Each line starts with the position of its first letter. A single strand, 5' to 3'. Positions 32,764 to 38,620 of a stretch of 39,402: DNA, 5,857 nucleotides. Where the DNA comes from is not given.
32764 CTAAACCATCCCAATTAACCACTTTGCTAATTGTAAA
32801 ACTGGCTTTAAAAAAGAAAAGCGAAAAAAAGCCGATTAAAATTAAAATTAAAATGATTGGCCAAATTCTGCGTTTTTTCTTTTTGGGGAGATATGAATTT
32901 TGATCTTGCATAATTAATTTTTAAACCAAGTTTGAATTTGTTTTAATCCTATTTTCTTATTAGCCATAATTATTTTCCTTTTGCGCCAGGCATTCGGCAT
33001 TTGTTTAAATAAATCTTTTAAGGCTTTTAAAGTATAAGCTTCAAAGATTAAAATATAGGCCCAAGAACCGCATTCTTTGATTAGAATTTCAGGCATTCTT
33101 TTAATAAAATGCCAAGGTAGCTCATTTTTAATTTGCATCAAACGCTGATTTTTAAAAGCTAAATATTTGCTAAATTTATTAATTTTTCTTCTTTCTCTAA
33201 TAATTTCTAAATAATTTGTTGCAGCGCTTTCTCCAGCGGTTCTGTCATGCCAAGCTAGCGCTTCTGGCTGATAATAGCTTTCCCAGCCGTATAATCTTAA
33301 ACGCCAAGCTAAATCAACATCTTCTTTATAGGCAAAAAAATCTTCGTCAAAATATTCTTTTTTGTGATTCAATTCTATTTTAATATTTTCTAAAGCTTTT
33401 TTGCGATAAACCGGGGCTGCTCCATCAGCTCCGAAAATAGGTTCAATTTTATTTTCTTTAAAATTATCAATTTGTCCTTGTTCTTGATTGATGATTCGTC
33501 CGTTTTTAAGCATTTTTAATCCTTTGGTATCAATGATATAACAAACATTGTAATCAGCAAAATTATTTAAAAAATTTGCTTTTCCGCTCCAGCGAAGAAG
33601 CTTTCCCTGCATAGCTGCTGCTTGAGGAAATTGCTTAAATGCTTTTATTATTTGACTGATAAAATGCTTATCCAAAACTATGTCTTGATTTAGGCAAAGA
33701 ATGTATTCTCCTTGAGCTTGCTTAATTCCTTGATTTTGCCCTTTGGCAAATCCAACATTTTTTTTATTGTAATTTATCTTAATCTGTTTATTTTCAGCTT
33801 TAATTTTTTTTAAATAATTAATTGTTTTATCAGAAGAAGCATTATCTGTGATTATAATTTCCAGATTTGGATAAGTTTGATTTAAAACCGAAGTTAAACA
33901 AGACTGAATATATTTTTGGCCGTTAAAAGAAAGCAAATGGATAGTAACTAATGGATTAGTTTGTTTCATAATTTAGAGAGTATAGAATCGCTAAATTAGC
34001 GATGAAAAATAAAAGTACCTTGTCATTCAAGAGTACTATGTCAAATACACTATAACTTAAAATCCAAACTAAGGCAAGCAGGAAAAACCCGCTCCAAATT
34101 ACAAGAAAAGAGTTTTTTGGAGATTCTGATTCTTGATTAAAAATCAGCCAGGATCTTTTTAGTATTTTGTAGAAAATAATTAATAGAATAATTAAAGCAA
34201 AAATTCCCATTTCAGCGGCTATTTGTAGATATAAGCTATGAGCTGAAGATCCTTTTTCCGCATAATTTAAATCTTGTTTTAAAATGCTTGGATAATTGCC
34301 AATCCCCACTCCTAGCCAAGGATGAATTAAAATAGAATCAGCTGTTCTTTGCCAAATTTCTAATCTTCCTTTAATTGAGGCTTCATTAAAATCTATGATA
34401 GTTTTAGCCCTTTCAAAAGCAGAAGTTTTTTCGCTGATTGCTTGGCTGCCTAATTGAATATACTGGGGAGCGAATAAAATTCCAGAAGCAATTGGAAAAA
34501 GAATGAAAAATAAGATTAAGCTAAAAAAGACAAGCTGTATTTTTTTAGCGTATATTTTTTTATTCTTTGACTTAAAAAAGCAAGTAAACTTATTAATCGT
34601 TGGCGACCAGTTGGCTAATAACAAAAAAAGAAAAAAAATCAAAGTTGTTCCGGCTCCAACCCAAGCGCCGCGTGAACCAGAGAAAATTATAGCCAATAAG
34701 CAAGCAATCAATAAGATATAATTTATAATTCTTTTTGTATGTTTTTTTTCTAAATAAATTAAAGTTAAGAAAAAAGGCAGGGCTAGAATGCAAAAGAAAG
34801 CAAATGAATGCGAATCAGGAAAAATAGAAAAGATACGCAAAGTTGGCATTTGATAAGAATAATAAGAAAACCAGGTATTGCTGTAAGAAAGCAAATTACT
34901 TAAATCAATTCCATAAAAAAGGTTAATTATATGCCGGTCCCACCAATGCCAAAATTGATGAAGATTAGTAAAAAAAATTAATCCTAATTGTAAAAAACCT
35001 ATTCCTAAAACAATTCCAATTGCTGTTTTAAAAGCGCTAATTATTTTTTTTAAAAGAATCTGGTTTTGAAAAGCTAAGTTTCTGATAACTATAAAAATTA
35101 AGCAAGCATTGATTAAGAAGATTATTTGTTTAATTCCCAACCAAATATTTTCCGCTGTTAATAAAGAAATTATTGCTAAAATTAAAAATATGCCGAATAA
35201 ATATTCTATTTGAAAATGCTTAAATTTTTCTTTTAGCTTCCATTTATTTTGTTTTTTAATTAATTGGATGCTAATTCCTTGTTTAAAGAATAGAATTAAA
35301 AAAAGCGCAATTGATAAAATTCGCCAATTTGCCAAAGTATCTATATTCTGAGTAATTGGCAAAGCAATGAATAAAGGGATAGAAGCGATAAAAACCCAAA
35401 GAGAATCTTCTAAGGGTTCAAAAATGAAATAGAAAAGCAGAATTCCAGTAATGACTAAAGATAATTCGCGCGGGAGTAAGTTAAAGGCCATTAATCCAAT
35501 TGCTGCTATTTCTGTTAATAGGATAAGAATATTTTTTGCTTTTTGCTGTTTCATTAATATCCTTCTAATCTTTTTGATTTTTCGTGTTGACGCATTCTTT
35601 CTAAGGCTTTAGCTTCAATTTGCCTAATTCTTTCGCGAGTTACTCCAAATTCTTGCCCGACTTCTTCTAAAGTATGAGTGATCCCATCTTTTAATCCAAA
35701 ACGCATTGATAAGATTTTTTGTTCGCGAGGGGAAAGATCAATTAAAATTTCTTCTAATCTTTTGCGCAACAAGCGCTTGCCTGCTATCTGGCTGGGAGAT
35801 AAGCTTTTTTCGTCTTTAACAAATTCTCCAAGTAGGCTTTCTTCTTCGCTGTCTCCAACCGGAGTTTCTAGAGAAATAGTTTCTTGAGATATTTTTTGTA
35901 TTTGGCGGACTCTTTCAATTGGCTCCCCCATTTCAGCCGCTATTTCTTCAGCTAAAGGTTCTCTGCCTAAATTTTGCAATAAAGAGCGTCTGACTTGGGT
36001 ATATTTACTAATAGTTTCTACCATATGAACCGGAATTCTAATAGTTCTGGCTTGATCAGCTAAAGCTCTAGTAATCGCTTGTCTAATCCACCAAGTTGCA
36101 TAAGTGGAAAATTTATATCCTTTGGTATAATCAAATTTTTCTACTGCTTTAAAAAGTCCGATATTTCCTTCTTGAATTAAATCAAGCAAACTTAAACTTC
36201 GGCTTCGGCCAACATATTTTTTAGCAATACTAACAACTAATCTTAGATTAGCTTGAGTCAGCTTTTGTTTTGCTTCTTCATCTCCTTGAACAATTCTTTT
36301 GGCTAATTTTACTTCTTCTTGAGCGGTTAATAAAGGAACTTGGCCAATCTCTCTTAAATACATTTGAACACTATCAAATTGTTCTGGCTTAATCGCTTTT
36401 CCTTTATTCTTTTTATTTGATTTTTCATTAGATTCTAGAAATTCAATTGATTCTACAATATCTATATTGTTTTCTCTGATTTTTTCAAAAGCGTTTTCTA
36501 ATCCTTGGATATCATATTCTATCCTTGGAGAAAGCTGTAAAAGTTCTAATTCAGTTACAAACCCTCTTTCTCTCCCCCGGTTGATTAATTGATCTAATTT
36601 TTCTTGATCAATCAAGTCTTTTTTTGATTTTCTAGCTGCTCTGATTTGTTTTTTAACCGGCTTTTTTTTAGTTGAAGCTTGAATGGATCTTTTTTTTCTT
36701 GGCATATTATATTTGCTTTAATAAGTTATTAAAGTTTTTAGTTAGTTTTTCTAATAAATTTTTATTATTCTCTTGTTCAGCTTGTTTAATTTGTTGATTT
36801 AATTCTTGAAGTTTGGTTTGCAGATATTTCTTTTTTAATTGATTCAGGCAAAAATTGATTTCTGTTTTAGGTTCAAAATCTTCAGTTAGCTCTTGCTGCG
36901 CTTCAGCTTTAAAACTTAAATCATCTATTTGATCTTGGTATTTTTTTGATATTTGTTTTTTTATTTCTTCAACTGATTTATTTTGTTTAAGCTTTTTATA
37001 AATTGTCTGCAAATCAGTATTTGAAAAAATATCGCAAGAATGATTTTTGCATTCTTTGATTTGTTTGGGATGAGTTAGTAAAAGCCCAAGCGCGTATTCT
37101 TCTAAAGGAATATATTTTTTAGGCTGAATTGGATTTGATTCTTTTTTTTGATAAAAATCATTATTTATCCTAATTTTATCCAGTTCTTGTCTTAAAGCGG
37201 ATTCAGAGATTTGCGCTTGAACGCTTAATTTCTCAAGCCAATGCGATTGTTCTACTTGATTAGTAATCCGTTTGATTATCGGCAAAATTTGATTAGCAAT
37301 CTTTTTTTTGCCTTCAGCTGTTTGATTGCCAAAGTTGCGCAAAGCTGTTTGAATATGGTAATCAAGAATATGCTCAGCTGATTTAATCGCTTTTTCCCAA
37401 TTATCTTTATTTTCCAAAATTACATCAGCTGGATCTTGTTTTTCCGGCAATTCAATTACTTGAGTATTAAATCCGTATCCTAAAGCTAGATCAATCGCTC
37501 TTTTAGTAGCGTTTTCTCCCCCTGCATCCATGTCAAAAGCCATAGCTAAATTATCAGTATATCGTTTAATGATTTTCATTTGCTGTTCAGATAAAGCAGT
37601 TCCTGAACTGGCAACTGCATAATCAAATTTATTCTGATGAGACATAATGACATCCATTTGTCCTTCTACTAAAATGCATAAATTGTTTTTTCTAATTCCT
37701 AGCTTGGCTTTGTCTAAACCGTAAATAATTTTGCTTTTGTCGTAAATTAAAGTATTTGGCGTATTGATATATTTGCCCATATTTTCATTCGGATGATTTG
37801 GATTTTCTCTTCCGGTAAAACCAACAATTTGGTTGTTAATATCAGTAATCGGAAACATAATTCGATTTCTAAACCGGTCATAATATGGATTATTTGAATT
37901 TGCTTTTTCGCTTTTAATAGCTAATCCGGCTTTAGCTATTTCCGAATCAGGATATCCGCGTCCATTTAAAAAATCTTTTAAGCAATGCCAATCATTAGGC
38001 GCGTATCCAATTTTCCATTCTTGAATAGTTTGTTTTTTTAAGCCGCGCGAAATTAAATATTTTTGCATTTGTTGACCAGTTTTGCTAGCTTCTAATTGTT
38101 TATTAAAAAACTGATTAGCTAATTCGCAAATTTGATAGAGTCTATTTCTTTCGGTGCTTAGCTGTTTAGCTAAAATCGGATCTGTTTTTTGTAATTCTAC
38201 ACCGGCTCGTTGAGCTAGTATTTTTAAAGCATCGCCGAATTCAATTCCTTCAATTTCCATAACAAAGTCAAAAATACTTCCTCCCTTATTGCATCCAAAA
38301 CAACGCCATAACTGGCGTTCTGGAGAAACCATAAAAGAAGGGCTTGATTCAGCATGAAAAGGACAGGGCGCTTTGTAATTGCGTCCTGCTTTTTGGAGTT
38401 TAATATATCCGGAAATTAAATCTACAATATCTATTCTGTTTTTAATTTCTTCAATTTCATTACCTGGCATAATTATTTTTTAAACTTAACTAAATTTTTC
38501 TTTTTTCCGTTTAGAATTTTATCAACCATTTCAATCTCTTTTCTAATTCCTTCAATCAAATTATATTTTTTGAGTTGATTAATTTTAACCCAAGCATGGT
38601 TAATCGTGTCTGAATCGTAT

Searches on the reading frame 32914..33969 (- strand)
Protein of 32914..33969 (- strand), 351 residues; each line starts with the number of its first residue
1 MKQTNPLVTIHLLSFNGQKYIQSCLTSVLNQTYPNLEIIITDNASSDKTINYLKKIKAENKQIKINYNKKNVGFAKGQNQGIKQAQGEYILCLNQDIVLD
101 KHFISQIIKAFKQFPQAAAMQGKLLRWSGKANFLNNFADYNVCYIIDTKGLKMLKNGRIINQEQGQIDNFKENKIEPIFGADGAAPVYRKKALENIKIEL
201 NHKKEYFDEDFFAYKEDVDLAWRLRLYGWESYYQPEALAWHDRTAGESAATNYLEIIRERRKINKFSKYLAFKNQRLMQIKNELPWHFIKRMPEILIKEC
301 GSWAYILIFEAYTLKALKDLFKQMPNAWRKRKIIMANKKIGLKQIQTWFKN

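Call 76: search_protein_families(library=pfam, proteins=[window:32914-33969:-], max_evalue=0.00001)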
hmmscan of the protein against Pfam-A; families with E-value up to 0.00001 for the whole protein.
window:32914-33969:- (351 aa): 4 families
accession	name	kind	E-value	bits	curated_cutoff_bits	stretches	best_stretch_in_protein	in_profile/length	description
PF00535.33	Glycos_transf_2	-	1.8e-27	96.8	23.3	1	12-120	4-112/168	Glycosyl transferase family 2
PF13641.12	Glyco_tranf_2_3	-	1.1e-18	68.5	27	1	14-245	9-215/230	Glycosyltransferase like family 2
PF10111.15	Glyco_tranf_2_2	-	1.9e-10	41.1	27.3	1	10-118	4-118/276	Glycosyltransferase like family 2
PF13632.12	Glyco_trans_2_3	-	4.3e-09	36.9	27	1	89-276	1-152/198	Glycosyl transferase family group 2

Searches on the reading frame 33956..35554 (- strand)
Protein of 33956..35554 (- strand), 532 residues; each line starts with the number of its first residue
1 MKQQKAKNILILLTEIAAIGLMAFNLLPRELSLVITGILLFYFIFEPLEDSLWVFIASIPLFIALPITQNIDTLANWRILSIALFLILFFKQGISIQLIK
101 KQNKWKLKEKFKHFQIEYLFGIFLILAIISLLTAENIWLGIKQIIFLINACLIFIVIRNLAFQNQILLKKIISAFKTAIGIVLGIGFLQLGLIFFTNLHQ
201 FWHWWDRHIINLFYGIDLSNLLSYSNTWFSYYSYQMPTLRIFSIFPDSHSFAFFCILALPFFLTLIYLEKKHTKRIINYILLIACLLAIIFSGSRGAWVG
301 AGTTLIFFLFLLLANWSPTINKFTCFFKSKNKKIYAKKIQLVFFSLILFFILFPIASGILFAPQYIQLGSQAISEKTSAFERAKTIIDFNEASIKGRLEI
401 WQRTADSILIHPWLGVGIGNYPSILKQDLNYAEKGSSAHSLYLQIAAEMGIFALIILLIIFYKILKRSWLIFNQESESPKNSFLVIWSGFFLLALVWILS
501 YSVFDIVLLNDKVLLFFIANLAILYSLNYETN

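Call 76: search_protein_families(library=pfam, proteins=[window:33956-35554:-], max_evalue=0.00001)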
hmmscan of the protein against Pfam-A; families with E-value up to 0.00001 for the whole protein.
window:33956-35554:- (532 aa): 1 family
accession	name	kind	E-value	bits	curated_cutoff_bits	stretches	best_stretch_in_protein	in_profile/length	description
PF04932.20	Wzy_C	-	5.3e-22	78.7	31.7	1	281-458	2-149/149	O-Antigen ligase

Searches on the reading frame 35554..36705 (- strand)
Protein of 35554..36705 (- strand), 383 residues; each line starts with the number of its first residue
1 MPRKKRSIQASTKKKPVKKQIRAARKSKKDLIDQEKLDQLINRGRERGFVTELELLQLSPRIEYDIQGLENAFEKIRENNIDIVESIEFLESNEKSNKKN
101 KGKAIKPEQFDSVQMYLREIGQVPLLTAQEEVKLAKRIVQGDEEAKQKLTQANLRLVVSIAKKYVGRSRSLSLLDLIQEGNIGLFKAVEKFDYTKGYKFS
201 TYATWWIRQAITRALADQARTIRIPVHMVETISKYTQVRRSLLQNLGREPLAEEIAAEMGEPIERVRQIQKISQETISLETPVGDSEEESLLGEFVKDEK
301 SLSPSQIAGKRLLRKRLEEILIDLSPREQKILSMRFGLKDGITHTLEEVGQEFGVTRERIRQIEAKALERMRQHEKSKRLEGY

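Call 76: search_protein_families(library=pfam, proteins=[window:35554-36705:-], max_evalue=0.00001)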
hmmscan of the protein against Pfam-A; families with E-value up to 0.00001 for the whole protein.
window:35554-36705:- (383 aa): 5 families
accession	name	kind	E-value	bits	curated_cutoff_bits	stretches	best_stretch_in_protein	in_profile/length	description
PF04542.20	Sigma70_r2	-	2.8e-22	78.7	24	1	150-221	2-71/71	Sigma-70 region 2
PF04539.22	Sigma70_r3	-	3.2e-20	72.5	25.3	1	230-305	1-75/78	Sigma-70 region 3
PF04545.22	Sigma70_r4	-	5.1e-20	71.2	24.1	1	323-373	4-50/50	Sigma-70, region 4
PF00140.25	Sigma70_r1_2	-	8.3e-18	64.5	22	1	111-144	1-34/34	Sigma-70 factor, region 1.2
PF03979.19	Sigma70_r1_1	-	3.2e-08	33.8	22.5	1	33-98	3-65/81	Sigma-70 factor, region 1.1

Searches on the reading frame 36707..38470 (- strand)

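Call 76: search_protein_families(library=pfam, proteins=[window:36707-38470:-], max_evalue=0.00001)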
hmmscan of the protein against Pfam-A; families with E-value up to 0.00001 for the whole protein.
window:36707-38470:- (587 aa): 6 families
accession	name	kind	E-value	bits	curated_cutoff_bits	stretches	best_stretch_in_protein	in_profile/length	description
PF08275.17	DNAG_N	-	6.7e-38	130.1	26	1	121-256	1-128/128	DNA primase catalytic core, N-terminal domain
PF01807.25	Zn_ribbon_DnaG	-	1.2e-34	118.5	24.9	1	4-96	4-96/98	CHC2 zinc finger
PF13155.12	Toprim_2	-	7.5e-19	68.3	22.1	1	266-351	1-88/88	Toprim-like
PF13662.12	Toprim_4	-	1.8e-11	44.5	25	1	265-338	3-83/85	Toprim domain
PF01751.28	Toprim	-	6.5e-10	39.5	23.1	1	266-329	3-80/96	Toprim domain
PF10410.14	DnaB_bind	-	5.6e-08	33.4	20.6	1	370-423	2-55/56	DnaB-helicase binding domain of primase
